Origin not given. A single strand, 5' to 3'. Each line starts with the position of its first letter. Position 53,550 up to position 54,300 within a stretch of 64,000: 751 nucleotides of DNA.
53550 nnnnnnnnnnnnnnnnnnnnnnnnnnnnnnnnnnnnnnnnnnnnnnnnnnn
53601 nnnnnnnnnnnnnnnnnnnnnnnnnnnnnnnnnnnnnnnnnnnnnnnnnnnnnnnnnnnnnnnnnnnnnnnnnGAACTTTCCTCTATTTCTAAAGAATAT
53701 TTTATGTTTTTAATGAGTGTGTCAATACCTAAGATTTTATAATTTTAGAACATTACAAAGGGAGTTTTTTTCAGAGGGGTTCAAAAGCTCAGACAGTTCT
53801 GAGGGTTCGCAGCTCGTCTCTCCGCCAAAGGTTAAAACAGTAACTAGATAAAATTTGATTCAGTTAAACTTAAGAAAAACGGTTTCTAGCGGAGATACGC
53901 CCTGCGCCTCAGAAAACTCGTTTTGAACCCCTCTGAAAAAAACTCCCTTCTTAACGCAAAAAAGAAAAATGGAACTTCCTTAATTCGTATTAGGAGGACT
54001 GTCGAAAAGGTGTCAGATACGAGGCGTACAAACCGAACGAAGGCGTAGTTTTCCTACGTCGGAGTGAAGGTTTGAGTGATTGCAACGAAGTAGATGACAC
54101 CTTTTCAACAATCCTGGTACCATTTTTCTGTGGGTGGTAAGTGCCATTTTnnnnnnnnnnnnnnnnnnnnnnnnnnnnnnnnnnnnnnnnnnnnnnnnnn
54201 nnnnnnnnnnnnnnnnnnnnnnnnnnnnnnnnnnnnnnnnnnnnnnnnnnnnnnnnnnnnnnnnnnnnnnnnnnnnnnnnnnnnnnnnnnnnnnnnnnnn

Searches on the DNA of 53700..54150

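Call 18: search_rna_families(source=window, start=53700, end=54150, threshold=evalue, max_evalue=10, show_alignments=3)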
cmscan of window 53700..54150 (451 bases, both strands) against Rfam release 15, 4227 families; matches with E-value up to 10: 4.
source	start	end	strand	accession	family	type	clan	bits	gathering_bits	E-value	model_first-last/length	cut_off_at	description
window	53754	53953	-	RF04133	MIR2646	Gene; miRNA;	-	23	245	0.0063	1-256/256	no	MIR2646 microRNA precursor family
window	53744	53962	+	RF04174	MIR4208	Gene; miRNA;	-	19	140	2.3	1-191/191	no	MIR4208 microRNA precursor family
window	53739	53838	+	RF02109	DLEU2_5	Gene; lncRNA;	-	16.4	40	2.9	1-84/84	no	Deleted in lymphocytic leukemia 2 conserved region 5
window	53700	53775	+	RF01469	rli33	Gene; sRNA;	CL00114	8.7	46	5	460-532/532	5'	Listeria sRNA rli33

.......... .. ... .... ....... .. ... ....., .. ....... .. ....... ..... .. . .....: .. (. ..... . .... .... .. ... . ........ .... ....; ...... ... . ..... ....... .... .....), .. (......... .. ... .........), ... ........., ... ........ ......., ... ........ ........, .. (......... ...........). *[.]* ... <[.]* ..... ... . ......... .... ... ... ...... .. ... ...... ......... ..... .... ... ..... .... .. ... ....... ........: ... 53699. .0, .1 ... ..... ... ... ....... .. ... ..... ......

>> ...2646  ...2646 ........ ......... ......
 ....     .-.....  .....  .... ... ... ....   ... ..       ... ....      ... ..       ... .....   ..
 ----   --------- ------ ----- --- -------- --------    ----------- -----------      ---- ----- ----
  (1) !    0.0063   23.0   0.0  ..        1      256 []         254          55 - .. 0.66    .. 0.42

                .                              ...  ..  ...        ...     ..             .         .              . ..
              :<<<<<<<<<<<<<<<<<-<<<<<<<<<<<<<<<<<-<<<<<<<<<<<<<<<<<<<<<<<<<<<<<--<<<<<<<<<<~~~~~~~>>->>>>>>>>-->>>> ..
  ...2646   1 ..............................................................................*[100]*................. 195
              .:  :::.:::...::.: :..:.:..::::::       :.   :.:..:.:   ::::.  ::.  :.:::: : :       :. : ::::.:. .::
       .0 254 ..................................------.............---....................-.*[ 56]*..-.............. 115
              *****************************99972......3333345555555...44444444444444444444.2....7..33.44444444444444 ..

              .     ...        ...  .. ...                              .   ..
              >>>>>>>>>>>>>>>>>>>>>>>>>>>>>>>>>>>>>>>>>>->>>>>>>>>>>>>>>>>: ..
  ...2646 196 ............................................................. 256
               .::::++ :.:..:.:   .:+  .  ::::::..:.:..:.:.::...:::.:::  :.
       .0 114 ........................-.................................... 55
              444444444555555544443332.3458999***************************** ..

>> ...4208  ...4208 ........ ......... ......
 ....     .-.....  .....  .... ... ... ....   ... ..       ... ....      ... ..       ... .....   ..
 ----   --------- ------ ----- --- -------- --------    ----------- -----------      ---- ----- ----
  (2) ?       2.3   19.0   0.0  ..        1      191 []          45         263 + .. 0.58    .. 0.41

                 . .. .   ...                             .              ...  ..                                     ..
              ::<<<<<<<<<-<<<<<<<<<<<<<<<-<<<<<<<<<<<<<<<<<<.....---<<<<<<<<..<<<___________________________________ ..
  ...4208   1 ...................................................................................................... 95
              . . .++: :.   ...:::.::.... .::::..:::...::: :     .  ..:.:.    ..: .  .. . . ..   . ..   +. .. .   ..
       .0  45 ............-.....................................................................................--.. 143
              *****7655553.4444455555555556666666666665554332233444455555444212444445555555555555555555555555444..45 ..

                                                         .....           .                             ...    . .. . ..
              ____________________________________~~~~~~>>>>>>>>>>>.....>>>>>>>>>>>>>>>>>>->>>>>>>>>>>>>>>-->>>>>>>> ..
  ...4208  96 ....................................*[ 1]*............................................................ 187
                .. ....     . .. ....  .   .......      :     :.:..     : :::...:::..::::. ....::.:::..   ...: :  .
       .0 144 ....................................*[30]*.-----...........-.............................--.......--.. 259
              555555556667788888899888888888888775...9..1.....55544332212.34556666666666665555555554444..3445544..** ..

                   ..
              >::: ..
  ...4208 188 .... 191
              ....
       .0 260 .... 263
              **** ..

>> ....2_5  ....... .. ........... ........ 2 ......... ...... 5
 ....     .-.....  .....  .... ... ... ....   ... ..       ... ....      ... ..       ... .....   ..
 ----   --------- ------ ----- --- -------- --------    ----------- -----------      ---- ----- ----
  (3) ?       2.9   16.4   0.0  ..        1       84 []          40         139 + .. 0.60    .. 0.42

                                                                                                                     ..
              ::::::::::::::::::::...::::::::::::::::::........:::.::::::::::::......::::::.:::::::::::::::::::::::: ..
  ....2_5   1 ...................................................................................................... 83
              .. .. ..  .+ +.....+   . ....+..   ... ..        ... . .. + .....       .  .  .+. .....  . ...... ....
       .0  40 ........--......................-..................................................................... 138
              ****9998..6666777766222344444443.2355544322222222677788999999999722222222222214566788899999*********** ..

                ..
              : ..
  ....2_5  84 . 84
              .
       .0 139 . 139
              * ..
